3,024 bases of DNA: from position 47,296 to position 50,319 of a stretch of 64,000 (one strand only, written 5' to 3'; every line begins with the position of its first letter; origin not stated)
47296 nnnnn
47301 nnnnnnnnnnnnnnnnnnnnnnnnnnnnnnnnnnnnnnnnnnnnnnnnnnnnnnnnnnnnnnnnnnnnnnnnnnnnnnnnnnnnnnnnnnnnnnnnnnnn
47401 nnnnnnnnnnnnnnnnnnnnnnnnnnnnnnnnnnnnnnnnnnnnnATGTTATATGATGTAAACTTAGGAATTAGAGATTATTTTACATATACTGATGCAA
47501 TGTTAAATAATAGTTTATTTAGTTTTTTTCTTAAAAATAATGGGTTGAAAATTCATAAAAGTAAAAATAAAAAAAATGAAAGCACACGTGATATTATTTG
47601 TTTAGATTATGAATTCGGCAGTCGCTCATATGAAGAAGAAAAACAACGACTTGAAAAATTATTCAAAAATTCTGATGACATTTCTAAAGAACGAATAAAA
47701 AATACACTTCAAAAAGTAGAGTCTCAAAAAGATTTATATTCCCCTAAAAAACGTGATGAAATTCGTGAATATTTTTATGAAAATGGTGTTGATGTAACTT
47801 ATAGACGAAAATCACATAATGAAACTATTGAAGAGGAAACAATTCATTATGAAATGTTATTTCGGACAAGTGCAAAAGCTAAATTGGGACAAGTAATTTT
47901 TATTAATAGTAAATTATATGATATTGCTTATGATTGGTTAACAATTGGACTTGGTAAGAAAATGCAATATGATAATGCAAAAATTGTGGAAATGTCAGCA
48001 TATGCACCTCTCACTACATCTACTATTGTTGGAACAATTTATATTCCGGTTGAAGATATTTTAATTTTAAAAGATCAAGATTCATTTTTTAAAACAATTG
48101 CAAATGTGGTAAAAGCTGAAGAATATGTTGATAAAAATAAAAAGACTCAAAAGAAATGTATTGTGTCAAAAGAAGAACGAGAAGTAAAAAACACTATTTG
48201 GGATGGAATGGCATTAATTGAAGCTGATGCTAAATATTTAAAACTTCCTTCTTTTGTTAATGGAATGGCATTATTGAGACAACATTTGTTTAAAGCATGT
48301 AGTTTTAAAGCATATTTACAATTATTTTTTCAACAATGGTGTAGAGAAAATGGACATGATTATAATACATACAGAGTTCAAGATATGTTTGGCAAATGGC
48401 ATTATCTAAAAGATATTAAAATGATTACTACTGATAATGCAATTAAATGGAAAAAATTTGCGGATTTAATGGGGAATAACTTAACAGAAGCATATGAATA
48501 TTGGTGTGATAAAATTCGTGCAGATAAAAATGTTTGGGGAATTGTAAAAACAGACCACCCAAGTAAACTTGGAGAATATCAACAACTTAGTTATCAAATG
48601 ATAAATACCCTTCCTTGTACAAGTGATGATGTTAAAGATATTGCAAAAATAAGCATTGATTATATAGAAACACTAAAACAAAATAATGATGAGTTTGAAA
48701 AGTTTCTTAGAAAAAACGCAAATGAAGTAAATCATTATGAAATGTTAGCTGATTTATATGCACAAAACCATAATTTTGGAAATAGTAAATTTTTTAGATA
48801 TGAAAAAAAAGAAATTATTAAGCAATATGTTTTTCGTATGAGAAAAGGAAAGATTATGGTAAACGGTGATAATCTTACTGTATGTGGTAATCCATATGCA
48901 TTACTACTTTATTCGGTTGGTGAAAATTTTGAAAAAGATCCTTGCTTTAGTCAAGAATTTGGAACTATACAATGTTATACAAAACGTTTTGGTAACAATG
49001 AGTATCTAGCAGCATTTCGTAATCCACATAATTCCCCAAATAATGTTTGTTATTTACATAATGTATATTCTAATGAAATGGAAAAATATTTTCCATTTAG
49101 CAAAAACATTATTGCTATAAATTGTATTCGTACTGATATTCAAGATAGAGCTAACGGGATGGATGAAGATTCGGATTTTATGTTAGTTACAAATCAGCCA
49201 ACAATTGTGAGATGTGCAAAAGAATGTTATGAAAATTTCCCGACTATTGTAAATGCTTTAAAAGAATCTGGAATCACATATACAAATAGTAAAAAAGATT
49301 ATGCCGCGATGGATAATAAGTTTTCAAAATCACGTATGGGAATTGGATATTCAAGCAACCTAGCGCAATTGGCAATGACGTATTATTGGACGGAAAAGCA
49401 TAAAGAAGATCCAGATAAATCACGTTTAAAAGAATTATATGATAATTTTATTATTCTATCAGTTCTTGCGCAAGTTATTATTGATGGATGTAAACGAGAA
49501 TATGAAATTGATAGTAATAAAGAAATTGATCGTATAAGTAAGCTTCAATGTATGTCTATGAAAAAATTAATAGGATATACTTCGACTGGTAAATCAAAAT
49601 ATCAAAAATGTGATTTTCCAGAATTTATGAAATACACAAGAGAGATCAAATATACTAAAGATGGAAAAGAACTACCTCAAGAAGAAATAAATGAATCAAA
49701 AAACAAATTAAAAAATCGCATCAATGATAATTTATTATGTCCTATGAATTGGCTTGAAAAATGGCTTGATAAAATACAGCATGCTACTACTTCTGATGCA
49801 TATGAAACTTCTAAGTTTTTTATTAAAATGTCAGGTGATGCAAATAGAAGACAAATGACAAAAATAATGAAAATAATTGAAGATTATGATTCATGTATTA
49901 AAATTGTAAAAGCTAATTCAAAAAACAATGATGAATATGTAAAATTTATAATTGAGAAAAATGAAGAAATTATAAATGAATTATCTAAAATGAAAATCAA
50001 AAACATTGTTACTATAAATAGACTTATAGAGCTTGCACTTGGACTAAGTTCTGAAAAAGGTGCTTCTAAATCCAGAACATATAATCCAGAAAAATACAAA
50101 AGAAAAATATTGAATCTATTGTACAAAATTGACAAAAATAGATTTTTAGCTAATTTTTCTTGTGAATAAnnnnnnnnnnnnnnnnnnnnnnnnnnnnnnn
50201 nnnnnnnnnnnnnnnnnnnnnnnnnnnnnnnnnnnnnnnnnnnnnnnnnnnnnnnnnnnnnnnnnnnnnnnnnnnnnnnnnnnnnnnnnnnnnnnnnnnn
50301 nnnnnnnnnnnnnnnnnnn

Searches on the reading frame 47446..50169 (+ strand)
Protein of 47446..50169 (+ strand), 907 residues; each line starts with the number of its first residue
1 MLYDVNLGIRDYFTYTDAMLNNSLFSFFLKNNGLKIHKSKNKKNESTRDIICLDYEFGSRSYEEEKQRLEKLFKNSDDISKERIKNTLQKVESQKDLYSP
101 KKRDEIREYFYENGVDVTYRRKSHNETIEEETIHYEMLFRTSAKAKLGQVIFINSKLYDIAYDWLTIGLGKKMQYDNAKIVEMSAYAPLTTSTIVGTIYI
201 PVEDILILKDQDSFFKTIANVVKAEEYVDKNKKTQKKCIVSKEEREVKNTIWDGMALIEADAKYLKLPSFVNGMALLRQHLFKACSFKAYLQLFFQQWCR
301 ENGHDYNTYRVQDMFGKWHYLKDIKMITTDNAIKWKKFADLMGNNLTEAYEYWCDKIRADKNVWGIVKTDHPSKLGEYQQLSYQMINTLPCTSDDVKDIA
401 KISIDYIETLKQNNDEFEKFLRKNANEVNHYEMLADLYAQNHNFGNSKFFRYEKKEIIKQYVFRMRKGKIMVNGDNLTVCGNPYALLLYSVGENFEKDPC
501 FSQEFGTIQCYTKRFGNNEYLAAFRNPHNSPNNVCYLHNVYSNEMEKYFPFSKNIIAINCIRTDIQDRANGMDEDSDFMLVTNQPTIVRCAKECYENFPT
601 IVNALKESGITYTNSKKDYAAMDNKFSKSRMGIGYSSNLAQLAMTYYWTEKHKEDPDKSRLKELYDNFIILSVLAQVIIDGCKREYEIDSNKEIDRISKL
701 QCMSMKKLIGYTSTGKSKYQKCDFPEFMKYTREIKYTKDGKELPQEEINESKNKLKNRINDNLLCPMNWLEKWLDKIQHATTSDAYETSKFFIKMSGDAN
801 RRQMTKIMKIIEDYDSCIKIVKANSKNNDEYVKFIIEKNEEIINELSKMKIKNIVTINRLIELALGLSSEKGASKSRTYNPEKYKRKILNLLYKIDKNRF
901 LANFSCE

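Call 13: search_protein_families(library=phrogs, proteins=[window:47446-50169:+], max_evalue=0.001)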
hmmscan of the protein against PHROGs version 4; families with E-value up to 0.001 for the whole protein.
window:47446-50169:+ (907 aa): 1 family
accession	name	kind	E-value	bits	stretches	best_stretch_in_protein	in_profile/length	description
phrog_8308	-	unknown function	5.6e-86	290.7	1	34-903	38-807/847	-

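Call 82: search_protein_families(library=pfam, proteins=[window:47446-50169:+], max_evalue=0.001)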
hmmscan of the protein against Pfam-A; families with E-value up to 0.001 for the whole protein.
window:47446-50169:+ (907 aa): 0 families

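Call 83: search_solved_structures(query=window:47446-50169:+, max_evalue=10, show_alignments=2)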
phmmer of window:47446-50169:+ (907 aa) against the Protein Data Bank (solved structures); distinct sequences matched with E-value up to 10: 0.

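Call 84: search_dna_similar(query=window:47446-50169:+, collection=phages, mode=protein, max_rows=25, rows=spread)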
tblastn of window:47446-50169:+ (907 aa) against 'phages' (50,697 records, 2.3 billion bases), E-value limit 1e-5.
Records with a match: 11; places in all: 11; records where one place covers at least 80% of the query: 0.
Best place of each record, by identity: <60% 11.
By first word of the organism name: Enterocloster 6; Bacteriophage 3; Thomasclavelia 2.
By host as written in the record: - 3; Enterocloster bolteae DA473 3; Enterocloster bolteae DA457 2; Thomasclavelia ramosa YY17 2; Enterocloster bolteae Q14 1.
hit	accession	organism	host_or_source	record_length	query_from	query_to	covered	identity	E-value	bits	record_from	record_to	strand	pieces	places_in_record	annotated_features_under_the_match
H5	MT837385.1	Bacteriophage sp.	human fecal samples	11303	2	675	74%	46.2%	6e-134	525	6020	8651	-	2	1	record has no annotation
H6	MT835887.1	Bacteriophage sp.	human fecal samples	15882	105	697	65%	29.4%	2e-58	224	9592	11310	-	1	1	record has no annotation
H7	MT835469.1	Bacteriophage sp.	human fecal samples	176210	120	697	64%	26.6%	5e-51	201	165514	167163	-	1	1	record has no annotation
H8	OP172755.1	Enterocloster phage CB473P1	Enterocloster bolteae DA473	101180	119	589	52%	22.7%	5e-12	76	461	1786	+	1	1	hypothetical protein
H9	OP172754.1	Enterocloster phage CB457P2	Enterocloster bolteae DA457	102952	119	589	52%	22.7%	5e-12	76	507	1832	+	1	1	hypothetical protein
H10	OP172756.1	Enterocloster phage CB473P2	Enterocloster bolteae DA473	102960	119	589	52%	22.7%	5e-12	76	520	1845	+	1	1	hypothetical protein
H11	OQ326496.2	Enterocloster phage PMBT24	Enterocloster bolteae Q14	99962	119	589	52%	22.3%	5e-12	76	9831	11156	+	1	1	RNA-dependent RNA polymerase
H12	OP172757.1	Enterocloster phage CB473P3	Enterocloster bolteae DA473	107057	119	559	49%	21.6%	8e-10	69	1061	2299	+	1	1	hypothetical protein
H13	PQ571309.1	Thomasclavelia phage TR-TP1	Thomasclavelia ramosa YY17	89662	237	589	39%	25.1%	5e-11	73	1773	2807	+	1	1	RNA-dependent RNA polymerase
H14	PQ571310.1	Thomasclavelia phage TR-TP2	Thomasclavelia ramosa YY17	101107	237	589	39%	25.1%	5e-11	73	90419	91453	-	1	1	RNA-dependent RNA polymerase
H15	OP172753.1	Enterocloster phage CB457P1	Enterocloster bolteae DA457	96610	308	559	28%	23.0%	2e-9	68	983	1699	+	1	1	hypothetical protein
